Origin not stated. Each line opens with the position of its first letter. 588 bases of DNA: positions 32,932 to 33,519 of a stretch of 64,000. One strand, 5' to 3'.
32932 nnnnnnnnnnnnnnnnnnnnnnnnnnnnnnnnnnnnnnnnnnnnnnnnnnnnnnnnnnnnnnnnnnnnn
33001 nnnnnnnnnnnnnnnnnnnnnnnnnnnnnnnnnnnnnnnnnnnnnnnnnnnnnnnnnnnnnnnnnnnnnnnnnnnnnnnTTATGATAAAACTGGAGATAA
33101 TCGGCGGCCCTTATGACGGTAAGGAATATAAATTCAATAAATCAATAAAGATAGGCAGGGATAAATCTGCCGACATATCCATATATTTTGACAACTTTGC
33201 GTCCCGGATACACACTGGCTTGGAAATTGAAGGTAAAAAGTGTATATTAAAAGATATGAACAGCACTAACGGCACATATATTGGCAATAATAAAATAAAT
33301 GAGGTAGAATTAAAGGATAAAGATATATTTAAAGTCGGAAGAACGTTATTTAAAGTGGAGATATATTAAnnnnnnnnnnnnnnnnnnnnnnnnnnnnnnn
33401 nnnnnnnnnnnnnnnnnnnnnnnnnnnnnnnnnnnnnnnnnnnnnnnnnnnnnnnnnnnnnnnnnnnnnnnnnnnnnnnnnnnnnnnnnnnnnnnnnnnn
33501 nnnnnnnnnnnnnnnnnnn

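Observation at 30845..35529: Tightly coupled operon: Clp ATPase lacking the M-domain and the ClpP-docking loop, an FHA protein, and a TPR pseudokinase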

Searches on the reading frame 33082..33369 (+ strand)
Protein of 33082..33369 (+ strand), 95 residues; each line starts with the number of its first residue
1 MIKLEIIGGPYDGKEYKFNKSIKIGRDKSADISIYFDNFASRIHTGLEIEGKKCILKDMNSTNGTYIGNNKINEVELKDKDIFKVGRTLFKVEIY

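Call 4: search_protein_families(library=pfam, proteins=[window:33082-33369:+], max_evalue=0.01)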
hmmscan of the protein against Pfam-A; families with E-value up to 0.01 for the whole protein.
window:33082-33369:+ (95 aa): 2 families
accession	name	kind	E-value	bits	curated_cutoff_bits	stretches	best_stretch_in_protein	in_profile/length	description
PF00498.31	FHA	-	3e-15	56.9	20.7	1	22-86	1-67/67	FHA domain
PF16697.10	Yop-YscD_cpl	-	1.3e-11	45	33.2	1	5-92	1-90/94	Inner membrane component of T3SS, cytoplasmic domain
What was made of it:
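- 33082..33369 (+): Single-domain FHA protein (95 aa) with the phosphothreonine-binding residues intact. PF00498, E = 3e-15 (call 4).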

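Call 5: search_protein_families(library=ncbifam, proteins=[window:33082-33369:+], max_evalue=0.01)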
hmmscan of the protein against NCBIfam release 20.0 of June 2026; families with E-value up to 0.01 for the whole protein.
window:33082-33369:+ (95 aa): 4 families
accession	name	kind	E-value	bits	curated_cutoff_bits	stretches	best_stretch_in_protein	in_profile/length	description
NF049868.1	FhaB_Rv0019c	equivalog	8.4e-16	58.4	125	1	3-91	68-157/158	FHA domain-containing protein FhaB/FipA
NF033760.1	gliding_GltG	equivalog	7.1e-09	34.8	650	1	21-93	25-97/650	adventurous gliding motility protein GltG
NF041660.2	oxygluDhInhib_OdhI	equivalog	6.4e-07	29.3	200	1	9-87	44-122/130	oxoglutarate dehydrogenase inhibitor Odhl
NF052573.1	HisKinEspAMyxo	equivalog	9.7e-06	23.9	1400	1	13-88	38-115/755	serine histidine kinase EspA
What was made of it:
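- On FhaB/FipA (NF049868) and OdhI/GarA (NF041660): OdhI: 29.3 bits against a cut-off of 200 (call 5).
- Closest known: Mycobacterial PknB with FhaA/FhaB and GarA. Different: The FHA protein fails the FhaB and OdhI models (call 5).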

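Call 56: search_protein_families(library=padloc, proteins=[window:33082-33369:+], max_evalue=0.001)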
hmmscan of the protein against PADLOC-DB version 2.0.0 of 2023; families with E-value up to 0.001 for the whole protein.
window:33082-33369:+ (95 aa): 0 families

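Call 82: search_solved_structures(query=window:33082-33369:+, max_evalue=0.01, show_alignments=2)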
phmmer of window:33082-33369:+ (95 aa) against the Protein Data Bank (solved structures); distinct sequences matched with E-value up to 0.01: 18.
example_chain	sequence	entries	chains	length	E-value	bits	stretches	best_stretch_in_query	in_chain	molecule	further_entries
3po8_A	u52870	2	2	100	3.8e-08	36.9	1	12-90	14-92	Putative uncharacterized protein TB39.8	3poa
2lc1_A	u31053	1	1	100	3.8e-08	36.9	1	12-90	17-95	Putative uncharacterized protein TB39.8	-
3oun_A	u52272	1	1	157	1.8e-07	34.8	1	13-88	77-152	Putative uncharacterized protein TB39.8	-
6hc1_A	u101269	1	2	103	1.2e-05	28.9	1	6-91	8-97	GGDEF domain protein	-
6hc0_B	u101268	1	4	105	1.3e-05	28.8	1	6-91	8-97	GGDEF domain protein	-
1uht_A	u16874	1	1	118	1.5e-05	28.6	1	3-87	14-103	expressed protein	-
6hbz_A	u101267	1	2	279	0.00013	25.7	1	6-91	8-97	GGDEF domain protein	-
8p5r_G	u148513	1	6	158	0.00019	25.1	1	8-87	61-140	Glycogen accumulation regulator GarA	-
6i2q_B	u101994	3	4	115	0.00021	25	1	8-87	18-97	Glycogen accumulation regulator GarA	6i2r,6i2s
6ccd_A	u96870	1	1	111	0.00028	24.6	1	10-86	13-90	ABC transporter ATP-binding/permease protein Rv1747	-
2kkl_A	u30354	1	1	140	0.00035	24.2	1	6-87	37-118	Uncharacterized protein Mb1858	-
2kfu_A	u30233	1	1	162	0.0005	23.7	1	6-87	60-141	Rv1827 pThr 22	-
6i2p_D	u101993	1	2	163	0.00051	23.7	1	6-87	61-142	Glycogen accumulation regulator GarA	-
7rj3_A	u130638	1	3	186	0.00063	23.4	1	6-87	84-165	Glycogen accumulation regulator GarA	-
5a8i_A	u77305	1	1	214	0.0011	22.7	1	20-71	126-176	ARNA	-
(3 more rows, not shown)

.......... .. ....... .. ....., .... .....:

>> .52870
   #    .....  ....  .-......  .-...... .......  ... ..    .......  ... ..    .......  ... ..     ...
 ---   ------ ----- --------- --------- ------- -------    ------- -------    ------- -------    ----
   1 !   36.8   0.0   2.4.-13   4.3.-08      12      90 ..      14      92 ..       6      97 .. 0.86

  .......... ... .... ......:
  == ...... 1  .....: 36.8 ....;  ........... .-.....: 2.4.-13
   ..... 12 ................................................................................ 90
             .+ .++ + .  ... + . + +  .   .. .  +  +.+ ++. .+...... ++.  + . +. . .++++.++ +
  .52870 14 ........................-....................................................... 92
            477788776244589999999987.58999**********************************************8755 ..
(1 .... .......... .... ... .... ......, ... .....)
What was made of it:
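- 33082..33369 (+): The closest solved structure is the Mtb Rv0020c FHA domain, 36.9 bits (call 82).
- Closest known: Mycobacterial PknB with FhaA/FhaB and GarA. Same: The FHA domain is most similar to Rv0020c/FhaA (call 82).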
